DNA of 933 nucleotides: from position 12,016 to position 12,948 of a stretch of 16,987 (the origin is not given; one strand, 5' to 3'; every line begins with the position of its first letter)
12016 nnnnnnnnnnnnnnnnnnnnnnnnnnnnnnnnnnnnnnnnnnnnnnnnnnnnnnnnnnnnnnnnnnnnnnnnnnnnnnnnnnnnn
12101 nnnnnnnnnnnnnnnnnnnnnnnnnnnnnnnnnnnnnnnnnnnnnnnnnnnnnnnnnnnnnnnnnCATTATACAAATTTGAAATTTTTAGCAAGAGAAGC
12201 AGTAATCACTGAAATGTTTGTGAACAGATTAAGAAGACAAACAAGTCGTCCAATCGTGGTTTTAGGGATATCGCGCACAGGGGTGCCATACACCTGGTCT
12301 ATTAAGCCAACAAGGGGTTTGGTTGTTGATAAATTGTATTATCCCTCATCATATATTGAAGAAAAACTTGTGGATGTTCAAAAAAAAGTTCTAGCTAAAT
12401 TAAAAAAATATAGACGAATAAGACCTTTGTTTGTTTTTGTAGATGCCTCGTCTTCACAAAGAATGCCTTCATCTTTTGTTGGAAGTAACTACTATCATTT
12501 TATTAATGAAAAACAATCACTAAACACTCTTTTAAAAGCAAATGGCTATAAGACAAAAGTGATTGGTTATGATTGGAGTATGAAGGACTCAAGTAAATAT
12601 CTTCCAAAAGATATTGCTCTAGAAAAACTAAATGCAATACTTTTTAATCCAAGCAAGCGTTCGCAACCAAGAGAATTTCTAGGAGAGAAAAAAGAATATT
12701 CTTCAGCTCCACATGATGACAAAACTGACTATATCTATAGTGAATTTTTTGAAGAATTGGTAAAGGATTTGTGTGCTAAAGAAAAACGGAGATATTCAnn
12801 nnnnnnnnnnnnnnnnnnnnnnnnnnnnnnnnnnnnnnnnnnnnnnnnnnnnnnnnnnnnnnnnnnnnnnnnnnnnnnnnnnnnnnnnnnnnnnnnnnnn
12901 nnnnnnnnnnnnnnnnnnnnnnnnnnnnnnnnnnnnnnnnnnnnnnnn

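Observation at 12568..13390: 89-nt block of perfect nucleotide identity inside otherwise diverged paralogs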

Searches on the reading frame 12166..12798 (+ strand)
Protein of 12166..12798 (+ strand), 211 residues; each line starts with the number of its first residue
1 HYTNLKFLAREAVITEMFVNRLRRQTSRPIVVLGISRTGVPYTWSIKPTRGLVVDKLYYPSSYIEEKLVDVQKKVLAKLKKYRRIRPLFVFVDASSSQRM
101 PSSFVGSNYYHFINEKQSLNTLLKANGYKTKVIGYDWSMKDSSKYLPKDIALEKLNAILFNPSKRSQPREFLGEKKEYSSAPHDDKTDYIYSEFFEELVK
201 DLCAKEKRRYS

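Call 44: predict_structure(alignment_id=A3)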
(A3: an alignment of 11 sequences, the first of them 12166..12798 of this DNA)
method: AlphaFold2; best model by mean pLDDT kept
length: 211 residues; sequences in the alignment: 11
mean_pLDDT: 83.0   pTM: 0.84
mean pLDDT of the five models: 83.0, 81.5, 81.2, 79.4, 78.5
residues with pLDDT >= 90: 110; 70-90: 53; 50-70: 33; < 50: 15
segments of 3 or more residues with pLDDT < 50: 137-140, 167-171, 177-179
pLDDT, mean of each block of 10 residues (from residue 1): 74 93 95 92 94 95 79 95 95 82 89 92 97 68 70 94 63 51 54 85 87 62
secondary structure, 60 per line:
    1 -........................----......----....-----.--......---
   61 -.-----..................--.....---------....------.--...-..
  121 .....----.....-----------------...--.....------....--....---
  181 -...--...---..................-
elements in order: H2-25 E30-35 H40-43 E52-57 H68-85 E88-92 H102-105 H119-125 E130-134 E157-161 E168-171 E174-177 H193-210

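Call 47: fold_search(model_id=the predicted structure, library=pdb)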
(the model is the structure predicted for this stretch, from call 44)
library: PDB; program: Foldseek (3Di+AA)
matches with E <= 10: 861; with E <= 0.001: 0
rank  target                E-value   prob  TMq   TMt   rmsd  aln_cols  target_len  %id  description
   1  5li3_B                2.9e-02  0.41  0.32  0.21  14.1       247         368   10  Crystal structure of HDAC-like protein from P. aeruginosa in complex with a photo-switchable inhibitor. (released 2016-11-23)
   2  1nri                  4.9e-02  0.23  0.25  0.23  10.0       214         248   11  Crystal Structure of Putative Phosphosugar Isomerase HI0754 from Haemophilus influenzae (released 2003-07-29)
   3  5g0x_A                6.8e-02  0.33  0.33  0.22  15.6       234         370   13  Pseudomonas aeruginosa HDAH bound to acetate. (released 2016-11-30)
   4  9gku_B                6.8e-02  0.30  0.33  0.21  14.6       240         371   13  Crystal Structure of Propanil hydrolase (PrpH) from Sphingomonas sp. Y57 (released 2024-11-06)
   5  4lzj_B                7.2e-02  0.18  0.25  0.20  10.4       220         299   10  Crystal Structure of MurQ from H.influenzae with bound inhibitor (released 2014-02-26)
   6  5li3_A                9.3e-02  0.25  0.32  0.21  15.8       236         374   12  Crystal structure of HDAC-like protein from P. aeruginosa in complex with a photo-switchable inhibitor. (released 2016-11-23)
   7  5g13_A                1.0e-01  0.25  0.32  0.21  15.7       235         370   12  Pseudomonas aeruginosa HDAH (H143A) unliganded. (released 2016-12-07)
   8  5g0x_C                1.1e-01  0.23  0.31  0.20  14.0       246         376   10  Pseudomonas aeruginosa HDAH bound to acetate. (released 2016-11-30)
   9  5g11_B                1.3e-01  0.20  0.30  0.20  16.0       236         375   12  Pseudomonas aeruginosa HDAH bound to PFSAHA. (released 2016-11-30)
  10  6fvj_A                1.4e-01  0.12  0.26  0.26  11.4       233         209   12  TesA a major thioesterase from Mycobacterium tuberculosis (released 2018-10-24)
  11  1t9b_A                1.5e-01  0.18  0.33  0.15  13.4       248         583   11  Crystal structure of yeast acetohydroxyacid synthase in complex with a sulfonylurea herbicide, chlorsulfuron (released 2004-12-21)
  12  5g0y_A                1.6e-01  0.21  0.32  0.21  15.7       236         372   12  Pseudomonas aeruginosa HDAH unliganded. (released 2016-12-07)
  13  9gku_E                1.6e-01  0.18  0.31  0.20  14.1       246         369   12  Crystal Structure of Propanil hydrolase (PrpH) from Sphingomonas sp. Y57 (released 2024-11-06)
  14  2h6e                  1.6e-01  0.13  0.26  0.19  10.2       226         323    9  Crystal structure of the D-arabinose dehydrogenase from Sulfolobus solfataricus (released 2007-06-05)
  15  3sff                  1.9e-01  0.28  0.34  0.23  12.7       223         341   11  Crystal Structure of Human HDAC8 Inhibitor Complex, an Amino Acid Derived Inhibitor (released 2011-07-20)
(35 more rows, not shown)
